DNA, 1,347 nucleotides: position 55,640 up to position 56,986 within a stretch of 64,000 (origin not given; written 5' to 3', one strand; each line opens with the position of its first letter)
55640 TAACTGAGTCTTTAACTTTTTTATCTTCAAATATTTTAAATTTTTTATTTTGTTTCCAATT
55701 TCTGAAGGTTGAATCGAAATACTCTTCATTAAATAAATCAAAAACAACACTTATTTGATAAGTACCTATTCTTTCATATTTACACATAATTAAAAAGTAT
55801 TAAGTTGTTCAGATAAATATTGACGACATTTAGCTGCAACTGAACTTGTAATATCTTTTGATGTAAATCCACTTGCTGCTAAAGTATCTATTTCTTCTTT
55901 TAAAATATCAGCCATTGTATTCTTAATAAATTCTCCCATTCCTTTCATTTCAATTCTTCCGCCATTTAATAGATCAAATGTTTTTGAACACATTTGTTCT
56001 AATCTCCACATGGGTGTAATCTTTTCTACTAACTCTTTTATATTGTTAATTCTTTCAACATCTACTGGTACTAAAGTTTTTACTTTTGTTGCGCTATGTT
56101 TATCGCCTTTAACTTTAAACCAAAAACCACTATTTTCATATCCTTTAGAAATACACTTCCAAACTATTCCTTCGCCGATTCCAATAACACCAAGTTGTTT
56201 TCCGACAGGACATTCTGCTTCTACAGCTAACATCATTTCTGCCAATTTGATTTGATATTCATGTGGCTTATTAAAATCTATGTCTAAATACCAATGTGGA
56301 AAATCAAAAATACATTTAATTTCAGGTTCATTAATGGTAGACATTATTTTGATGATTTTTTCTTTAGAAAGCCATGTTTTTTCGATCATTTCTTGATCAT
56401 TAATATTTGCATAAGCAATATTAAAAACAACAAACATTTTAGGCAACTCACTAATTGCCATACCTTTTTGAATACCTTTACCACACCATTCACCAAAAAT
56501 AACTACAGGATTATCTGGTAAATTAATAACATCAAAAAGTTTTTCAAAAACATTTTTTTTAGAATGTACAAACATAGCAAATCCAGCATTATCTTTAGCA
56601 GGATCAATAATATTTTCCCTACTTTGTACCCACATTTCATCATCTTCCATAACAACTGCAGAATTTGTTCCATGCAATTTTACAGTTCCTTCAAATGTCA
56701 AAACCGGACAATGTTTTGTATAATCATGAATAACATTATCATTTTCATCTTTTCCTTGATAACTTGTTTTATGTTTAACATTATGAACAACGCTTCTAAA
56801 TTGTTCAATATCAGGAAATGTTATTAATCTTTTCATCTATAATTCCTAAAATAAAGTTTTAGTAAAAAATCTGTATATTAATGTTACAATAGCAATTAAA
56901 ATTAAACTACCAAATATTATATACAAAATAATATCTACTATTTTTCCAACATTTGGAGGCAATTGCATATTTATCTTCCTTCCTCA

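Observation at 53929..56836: RNA-repair gene block: Pol-beta nucleotidyltransferase, HNH endonuclease and Rnl2-like RNA ligase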

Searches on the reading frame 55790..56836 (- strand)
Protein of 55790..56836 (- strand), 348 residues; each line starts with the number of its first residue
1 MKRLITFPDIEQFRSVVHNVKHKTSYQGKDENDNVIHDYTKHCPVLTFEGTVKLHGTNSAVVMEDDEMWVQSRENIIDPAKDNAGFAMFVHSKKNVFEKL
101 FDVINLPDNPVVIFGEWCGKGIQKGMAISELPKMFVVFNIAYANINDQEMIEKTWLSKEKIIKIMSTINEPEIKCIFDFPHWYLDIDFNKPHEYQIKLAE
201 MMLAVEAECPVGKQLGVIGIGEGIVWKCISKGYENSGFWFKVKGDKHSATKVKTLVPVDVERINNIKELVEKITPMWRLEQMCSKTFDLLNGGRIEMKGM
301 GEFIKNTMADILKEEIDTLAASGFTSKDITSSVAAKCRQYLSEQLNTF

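Call 3: search_protein_families(library=pfam, proteins=[window:55790-56836:-], max_evalue=0.1)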
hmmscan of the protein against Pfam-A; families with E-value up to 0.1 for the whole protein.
window:55790-56836:- (348 aa): 2 families
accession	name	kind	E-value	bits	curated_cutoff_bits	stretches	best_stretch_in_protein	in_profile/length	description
PF09414.15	RNA_ligase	-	3e-16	60.5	27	1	48-243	3-171/171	RNA ligase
PF15593.11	Imm42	-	0.071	14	27.2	1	13-170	47-161/162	Immunity protein 42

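Call 4: search_protein_families(library=phrogs, proteins=[window:55790-56836:-], max_evalue=0.01)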
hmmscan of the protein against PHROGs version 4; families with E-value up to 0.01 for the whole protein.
window:55790-56836:- (348 aa): 2 families
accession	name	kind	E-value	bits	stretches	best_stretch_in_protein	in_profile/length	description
phrog_548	-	DNA, RNA and nucleotide metabolism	1.1e-56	193.5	1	6-346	5-340/341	RNA ligase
phrog_968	-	DNA, RNA and nucleotide metabolism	3.6e-05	23.9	1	46-247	184-388/398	RNA ligase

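Call 6: search_solved_structures(query=window:55790-56836:-, max_evalue=1, show_alignments=2)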
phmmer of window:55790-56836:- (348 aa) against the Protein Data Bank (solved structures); distinct sequences matched with E-value up to 1: 2.
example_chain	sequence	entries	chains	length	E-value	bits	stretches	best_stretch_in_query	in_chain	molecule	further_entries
1s68_A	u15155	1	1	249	8.6e-06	28.3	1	52-142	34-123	RNA Ligase 2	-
2hvq_A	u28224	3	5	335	1e-05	28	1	52-143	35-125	Hypothetical 37.6 kDa protein in Gp24-hoc intergenic region | T4 RNA ligase 2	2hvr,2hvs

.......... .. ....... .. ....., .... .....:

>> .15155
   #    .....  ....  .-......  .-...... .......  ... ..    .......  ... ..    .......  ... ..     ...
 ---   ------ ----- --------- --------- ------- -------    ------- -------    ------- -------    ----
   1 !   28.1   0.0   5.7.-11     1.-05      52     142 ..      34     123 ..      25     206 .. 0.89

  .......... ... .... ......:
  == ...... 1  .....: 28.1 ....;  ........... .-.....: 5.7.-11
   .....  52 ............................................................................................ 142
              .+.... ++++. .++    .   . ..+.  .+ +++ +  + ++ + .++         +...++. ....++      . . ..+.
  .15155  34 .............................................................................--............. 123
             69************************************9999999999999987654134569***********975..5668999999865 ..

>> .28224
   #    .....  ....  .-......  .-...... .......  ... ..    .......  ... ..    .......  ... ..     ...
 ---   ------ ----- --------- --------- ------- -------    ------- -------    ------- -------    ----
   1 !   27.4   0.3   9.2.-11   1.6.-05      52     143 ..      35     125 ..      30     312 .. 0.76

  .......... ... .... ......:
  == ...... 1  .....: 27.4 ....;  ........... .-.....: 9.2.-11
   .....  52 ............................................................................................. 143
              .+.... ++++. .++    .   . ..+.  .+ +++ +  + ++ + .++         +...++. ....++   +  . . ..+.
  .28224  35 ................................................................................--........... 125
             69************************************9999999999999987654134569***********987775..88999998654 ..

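Call 8: search_protein_families(library=ncbifam, proteins=[window:55790-56836:-], max_evalue=0.1)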
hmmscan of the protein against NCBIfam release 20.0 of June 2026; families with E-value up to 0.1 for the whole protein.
window:55790-56836:- (348 aa): 2 families
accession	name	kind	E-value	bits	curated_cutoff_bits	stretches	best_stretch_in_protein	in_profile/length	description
TIGR02307.1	RNA_lig_RNL2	equivalog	5.6e-09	36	197.15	1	53-343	32-319/326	RNA ligase, Rnl2 family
NF008033.1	PRK10765.1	equivalog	0.017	14.6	223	1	88-150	127-189/240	oxygen-insensitive NADPH nitroreductase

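Call 23: find_homologous_proteins(query=window:55790-56836:-, max_evalue=0.00001)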
Query window:55790-56836:- (348 aa): 4749 proteins with E <= 0.00001 among 6000 candidates; the best 120 are listed.
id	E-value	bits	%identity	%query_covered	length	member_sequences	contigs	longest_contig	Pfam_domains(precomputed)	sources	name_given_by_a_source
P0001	4.3e-236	800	100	100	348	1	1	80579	PF09414.16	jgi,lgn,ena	-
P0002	2.3e-181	620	76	100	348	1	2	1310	PF09414.16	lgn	-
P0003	2.9e-160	551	68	100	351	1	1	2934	PF09414.16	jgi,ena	-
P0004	5.7e-159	547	69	100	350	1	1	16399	PF09414.16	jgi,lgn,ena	-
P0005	4.6e-157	541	68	100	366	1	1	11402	PF09414.16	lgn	-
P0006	1.2e-154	533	67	100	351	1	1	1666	PF09414.16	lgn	-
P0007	3.2e-123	429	57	99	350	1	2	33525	PF09414.16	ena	-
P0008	4.7e-123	429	58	100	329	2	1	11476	PF09414.16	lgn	-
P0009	8.9e-116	405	52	99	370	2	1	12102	PF09414.16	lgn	-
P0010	3.0e-115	403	55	99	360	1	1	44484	PF09414.16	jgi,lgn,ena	jgi:hypothetical protein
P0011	9.7e-115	401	53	99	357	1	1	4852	PF09414.16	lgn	-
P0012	4.6e-114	399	53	99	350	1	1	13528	PF09414.16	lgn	-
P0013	7.6e-114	398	54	99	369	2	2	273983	PF09414.16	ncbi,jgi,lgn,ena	jgi:hypothetical protein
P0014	9.9e-114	398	53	99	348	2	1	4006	PF09414.16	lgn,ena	-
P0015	1.8e-113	397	54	98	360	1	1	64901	PF09414.16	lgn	-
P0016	3.7e-113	396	54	99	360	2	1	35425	PF09414.16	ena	-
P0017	1.1e-112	395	54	99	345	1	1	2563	PF09414.16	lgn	-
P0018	2.3e-112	394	53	99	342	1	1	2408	PF09414.16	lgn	-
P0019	3.8e-112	393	54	99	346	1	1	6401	PF09414.16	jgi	jgi:hypothetical protein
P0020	4.6e-112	393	53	99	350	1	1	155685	PF09414.16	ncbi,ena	-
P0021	7.5e-112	392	54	99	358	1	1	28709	PF09414.16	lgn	-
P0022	1.6e-111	391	53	99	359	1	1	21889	PF09414.16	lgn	-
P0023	4.0e-111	390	53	99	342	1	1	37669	PF09414.16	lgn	-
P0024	6.2e-111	389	53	97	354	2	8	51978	PF09414.16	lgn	-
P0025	7.3e-111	389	52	99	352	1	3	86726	PF09414.16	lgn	-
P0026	8.7e-111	388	54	99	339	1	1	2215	PF09414.16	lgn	-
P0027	1.0e-110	388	51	99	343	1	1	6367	PF09414.16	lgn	-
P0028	1.2e-110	388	53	97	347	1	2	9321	PF09414.16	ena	-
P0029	2.8e-110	387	51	99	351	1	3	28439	PF09414.16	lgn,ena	-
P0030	3.3e-110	387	51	99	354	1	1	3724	PF09414.16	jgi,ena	-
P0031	4.5e-110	386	52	99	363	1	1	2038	PF09414.16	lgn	-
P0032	5.3e-110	386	52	99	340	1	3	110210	PF09414.16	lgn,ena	-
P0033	1.1e-109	385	52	99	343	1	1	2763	PF09414.16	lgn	-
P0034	1.3e-108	381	54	98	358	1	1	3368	PF09414.16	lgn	-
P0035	1.8e-108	381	52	99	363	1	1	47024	PF09414.16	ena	-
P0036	2.6e-108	380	52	99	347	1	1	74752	PF09414.16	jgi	-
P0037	2.6e-108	380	53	98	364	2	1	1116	PF09414.16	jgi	jgi:hypothetical protein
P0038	3.5e-108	380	50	99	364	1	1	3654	PF09414.16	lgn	-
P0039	1.3e-107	378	53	99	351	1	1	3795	PF09414.16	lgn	-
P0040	4.9e-107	376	51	99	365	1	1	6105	PF09414.16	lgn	-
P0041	1.0e-106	375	51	99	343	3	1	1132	PF09414.16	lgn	-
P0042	1.2e-106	375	50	99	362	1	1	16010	PF09414.16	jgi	jgi:RNA ligase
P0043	1.9e-106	374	48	99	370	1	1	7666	PF09414.16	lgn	-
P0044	8.5e-106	372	51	99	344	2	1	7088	PF09414.16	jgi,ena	jgi:hypothetical protein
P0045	2.7e-105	370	50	99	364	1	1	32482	PF09414.16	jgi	jgi:hypothetical protein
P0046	3.7e-105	370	49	99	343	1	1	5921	PF09414.16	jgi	jgi:hypothetical protein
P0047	5.6e-105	369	50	99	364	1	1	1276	PF09414.16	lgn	-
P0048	7.6e-105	369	50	98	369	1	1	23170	PF09414.16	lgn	-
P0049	2.4e-104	367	49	99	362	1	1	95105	PF09414.16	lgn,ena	-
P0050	2.4e-104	367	51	98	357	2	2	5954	PF09414.16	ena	-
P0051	4.7e-104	366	50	99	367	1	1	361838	PF09414.16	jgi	jgi:RNA ligase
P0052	5.6e-104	366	51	97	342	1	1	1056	PF09414.16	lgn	-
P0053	2.0e-103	364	51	99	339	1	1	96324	PF09414.16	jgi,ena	-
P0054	2.1e-103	364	49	99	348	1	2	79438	PF09414.16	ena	-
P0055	4.1e-103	363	48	99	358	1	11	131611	PF09414.16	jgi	jgi:hypothetical protein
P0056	6.0e-103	363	51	98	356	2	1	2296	PF09414.16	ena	-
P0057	2.4e-102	361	48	99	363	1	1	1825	PF09414.16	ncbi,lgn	-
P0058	2.6e-102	361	50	99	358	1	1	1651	PF09414.16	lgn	-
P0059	2.9e-102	360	50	99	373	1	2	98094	PF09414.16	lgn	-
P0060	5.6e-102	359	48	99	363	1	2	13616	PF09414.16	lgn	-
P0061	6.4e-102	359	49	98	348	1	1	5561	PF09414.16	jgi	-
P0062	8.0e-102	359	50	99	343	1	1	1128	PF09414.16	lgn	-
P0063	8.8e-102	359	49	98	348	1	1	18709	PF09414.16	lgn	-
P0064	9.0e-102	359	48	99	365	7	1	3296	PF09414.16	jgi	-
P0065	1.2e-101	358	49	97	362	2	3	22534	PF09414.16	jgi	jgi:hypothetical protein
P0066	1.5e-101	358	49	98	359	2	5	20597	PF09414.16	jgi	jgi:hypothetical protein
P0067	2.5e-101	357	49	100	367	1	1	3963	PF09414.16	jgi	jgi:hypothetical protein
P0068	3.5e-101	357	49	97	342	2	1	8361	PF09414.16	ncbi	-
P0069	3.8e-101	357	47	99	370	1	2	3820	PF09414.16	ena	-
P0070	6.0e-101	356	48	99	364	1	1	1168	PF09414.16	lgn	-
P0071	6.5e-101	356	50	98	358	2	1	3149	PF09414.16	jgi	-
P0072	1.7e-100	355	48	100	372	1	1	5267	PF09414.16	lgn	-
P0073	1.9e-100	354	50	97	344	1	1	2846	PF09414.16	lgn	-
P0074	2.6e-100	354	47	99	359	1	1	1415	PF09414.16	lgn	-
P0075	2.7e-100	354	50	99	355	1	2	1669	PF09414.16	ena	-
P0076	3.5e-100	354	49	100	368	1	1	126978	PF09414.16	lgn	-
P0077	6.2e-100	353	48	98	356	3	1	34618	PF09414.16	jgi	jgi:hypothetical protein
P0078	1.6e-99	351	50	99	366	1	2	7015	PF09414.16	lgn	-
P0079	1.8e-99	351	47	99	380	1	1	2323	PF09414.16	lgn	-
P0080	1.9e-99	351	49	99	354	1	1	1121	PF09414.16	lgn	-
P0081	3.5e-99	350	48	99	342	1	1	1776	PF09414.16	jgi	-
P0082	3.7e-99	350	45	99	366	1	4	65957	PF09414.16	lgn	-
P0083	1.6e-98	348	49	99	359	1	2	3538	PF09414.16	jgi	jgi:hypothetical protein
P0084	2.2e-98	348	47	99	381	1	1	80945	PF09414.16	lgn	-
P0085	3.0e-98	347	49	99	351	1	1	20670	PF09414.16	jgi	-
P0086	4.8e-98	347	49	98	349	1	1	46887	PF09414.16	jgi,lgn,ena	-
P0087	5.5e-98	346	47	98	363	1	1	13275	PF09414.16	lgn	-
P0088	5.5e-98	346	49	99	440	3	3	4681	PF09414.16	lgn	-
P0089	5.9e-98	346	49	99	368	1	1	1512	PF09414.16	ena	-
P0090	6.3e-98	346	49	98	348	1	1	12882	PF09414.16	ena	-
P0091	1.4e-97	345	53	91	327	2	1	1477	PF09414.16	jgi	-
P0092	1.6e-97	345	48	99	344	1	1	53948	PF09414.16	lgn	-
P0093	1.8e-97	345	50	98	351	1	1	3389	PF09414.16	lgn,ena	-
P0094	2.2e-97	344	48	99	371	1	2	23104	PF09414.16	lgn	-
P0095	2.4e-97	344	47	99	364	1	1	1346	PF09414.16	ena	-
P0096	3.1e-97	344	47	98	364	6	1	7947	PF09414.16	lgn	-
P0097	3.3e-97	344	49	97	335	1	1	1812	PF09414.16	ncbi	-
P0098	1.2e-96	342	48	99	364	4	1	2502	PF09414.16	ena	-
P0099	1.2e-96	342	47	99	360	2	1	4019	PF09414.16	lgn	-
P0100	1.4e-96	342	48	99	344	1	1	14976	PF09414.16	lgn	-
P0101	1.8e-96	341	47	99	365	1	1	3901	PF09414.16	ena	-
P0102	2.3e-96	341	48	99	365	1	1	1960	PF09414.16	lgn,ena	-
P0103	7.3e-96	339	48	98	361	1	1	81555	PF09414.16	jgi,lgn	jgi:hypothetical protein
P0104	8.0e-96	339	50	97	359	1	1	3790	PF09414.16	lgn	-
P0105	1.2e-95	339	49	98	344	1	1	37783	PF09414.16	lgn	-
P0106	1.8e-95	338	47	100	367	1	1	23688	PF09414.16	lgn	-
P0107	4.0e-95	337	48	99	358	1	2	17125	PF09414.16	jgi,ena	jgi:hypothetical protein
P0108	8.3e-95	336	48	99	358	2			PF09414.16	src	-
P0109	6.4e-94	333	47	99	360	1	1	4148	PF09414.16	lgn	-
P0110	8.0e-94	333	46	99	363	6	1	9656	PF09414.16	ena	-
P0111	1.0e-93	332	46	99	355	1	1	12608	PF09414.16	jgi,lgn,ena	jgi:hypothetical protein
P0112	1.4e-93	332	44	99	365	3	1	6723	PF09414.16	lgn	-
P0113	1.9e-93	331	47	98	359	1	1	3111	PF09414.16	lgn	-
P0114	2.4e-93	331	48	98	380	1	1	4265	PF09414.16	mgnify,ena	mgnify:CR=1 FL=1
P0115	6.0e-93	330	48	99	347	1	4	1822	PF09414.16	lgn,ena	-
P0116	6.7e-93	330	46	99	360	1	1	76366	PF09414.16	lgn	-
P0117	1.5e-92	328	46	98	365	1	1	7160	PF09414.16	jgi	-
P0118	3.4e-92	327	48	98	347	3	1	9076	PF09414.16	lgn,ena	-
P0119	7.6e-92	326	49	99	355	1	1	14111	PF09414.16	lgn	-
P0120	9.0e-92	326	47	99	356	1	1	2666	PF09414.16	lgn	-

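Call 34: find_related_loci(query=A2, collection=viral_contigs, flank=10000)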
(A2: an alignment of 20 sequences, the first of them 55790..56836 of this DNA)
Query A2 (348 aa) in viral_contigs; peptide patterns used: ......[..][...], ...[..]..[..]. (x = any residue, [..] = any of these).
542 stretches matched a pattern; 512 encode a relative of the query (tblastn E <= 1e-3); the best 80 are kept; 80 distinct loci.
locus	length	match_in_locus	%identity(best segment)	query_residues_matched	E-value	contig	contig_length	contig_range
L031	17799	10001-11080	49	1-341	2e-110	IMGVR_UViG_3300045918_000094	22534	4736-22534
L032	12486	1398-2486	48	1-345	4e-110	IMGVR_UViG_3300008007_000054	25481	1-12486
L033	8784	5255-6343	48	1-345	1e-109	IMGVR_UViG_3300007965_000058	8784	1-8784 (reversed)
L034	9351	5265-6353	48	1-345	1e-109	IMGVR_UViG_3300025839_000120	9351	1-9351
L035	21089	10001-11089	48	1-345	1e-109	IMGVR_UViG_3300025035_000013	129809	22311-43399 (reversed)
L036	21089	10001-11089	48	1-345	1e-109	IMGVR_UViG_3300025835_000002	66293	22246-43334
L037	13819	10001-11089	48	1-345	1e-109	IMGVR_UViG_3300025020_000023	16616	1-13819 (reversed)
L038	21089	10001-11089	48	1-345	1e-109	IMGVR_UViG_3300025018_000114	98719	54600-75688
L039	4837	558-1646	48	1-345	5e-110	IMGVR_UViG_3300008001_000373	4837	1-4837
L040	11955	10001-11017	51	1-345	1e-109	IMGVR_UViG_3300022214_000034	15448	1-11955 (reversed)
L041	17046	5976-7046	49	1-345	8e-109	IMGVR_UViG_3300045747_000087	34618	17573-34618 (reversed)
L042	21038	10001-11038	52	3-346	6e-107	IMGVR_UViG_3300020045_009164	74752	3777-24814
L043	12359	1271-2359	48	1-345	1e-109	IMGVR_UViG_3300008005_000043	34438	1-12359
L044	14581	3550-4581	49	5-345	2e-103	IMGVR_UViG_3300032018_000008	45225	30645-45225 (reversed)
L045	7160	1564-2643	46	5-345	2e-101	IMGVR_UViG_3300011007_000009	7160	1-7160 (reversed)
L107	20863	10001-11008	42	4-346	2e-82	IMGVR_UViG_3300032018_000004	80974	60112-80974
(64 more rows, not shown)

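Call 38: find_encoding_contigs(protein=P0004, flank=10000, max_places=1)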
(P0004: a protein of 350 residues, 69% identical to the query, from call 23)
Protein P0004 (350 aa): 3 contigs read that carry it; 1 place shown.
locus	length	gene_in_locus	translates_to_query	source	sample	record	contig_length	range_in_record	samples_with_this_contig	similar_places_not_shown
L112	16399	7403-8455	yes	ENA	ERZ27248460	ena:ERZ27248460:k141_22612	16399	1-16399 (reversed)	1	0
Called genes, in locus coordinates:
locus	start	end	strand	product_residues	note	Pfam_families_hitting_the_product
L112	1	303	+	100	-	?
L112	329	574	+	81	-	-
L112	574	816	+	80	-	-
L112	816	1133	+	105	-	-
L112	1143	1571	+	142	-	-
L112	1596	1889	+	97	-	-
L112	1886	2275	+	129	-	-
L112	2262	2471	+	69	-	-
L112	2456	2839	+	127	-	-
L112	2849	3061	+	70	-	-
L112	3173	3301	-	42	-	-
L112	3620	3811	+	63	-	-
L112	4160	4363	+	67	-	-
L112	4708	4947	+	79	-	-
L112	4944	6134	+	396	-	-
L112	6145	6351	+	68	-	-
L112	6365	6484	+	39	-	-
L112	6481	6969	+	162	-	-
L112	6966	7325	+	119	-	-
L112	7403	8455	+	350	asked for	PF09414:RNA_ligase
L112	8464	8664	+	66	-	-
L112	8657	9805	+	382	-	PF09511:RNA_lig_T4_1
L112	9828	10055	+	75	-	-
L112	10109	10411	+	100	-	-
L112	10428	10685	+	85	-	-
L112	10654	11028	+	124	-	-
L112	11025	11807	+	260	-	PF10127:RlaP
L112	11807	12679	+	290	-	PF04446:Thg1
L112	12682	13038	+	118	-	-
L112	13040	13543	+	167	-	PF07866:DUF1653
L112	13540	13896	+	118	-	-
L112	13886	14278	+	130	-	-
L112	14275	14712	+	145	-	PF09424:YqeY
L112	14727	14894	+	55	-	-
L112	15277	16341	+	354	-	PF00149:Metallophos (faint), PF12850:Metallophos_2 (faint)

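Call 39: find_encoding_contigs(protein=P0005, flank=10000, max_places=1)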
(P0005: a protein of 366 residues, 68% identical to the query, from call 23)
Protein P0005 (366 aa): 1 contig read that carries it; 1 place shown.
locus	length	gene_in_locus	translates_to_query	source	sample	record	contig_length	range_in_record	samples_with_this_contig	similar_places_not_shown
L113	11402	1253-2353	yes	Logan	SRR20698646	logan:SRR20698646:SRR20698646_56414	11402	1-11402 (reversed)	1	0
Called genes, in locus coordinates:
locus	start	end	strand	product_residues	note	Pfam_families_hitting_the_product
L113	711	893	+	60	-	-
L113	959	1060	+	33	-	-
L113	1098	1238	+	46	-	-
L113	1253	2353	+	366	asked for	PF09414:RNA_ligase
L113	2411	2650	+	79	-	-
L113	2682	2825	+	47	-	-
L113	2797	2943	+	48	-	-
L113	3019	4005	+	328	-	-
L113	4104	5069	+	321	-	PF23023:Anti-Pycsar_Apyc1, PF00753:Lactamase_B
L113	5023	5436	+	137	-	-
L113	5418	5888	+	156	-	-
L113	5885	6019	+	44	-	-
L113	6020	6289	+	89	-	-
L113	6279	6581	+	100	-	PF01740:STAS (weak), PF13466:STAS_2 (faint)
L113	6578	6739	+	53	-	-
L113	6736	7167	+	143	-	PF08719:NADAR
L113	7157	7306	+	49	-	-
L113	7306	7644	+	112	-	-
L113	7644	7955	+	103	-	-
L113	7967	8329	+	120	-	-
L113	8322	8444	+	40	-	-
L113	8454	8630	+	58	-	-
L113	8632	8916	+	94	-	-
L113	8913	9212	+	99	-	-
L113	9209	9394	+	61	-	-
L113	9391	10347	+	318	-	PF07478:Dala_Dala_lig_C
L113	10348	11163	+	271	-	PF04446:Thg1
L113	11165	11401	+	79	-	?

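Call 41: predict_structure(alignment_id=A2)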
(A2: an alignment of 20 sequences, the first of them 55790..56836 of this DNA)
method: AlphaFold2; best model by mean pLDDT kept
length: 348 residues; sequences in the alignment: 20
mean_pLDDT: 87.1   pTM: 0.75
mean pLDDT of the five models: 87.1, 87.0, 82.9, 82.5, 82.2
residues with pLDDT >= 90: 179; 70-90: 146; 50-70: 16; < 50: 7
segments of 3 or more residues with pLDDT < 50: 250-255
pLDDT, mean of each block of 10 residues (from residue 1): 76 88 88 82 94 90 91 78 80 94 82 93 83 94 81 88 94 94 94 87 90 92 91 86 68 57 90 95 93 87 96 93 92 91 73
secondary structure, 60 per line:
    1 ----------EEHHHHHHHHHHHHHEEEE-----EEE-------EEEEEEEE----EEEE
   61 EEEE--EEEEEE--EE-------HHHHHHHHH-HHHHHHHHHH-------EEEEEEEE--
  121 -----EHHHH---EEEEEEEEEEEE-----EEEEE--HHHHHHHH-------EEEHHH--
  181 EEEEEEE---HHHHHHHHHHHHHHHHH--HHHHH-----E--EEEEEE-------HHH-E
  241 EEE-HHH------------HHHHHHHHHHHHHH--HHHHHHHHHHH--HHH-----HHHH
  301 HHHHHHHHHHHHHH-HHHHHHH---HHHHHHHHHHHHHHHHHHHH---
elements in order: H13-25 E26-29 E35-37 E45-52 E57-64 E67-72 H84-92 H94-103 E111-118 H127-130 E134-145 E151-155 H158-165 E173-175 E181-187 H191-207 H210-214 E223-228 E240-243 H260-273 H276-286 H297-314 H316-322 H326-345
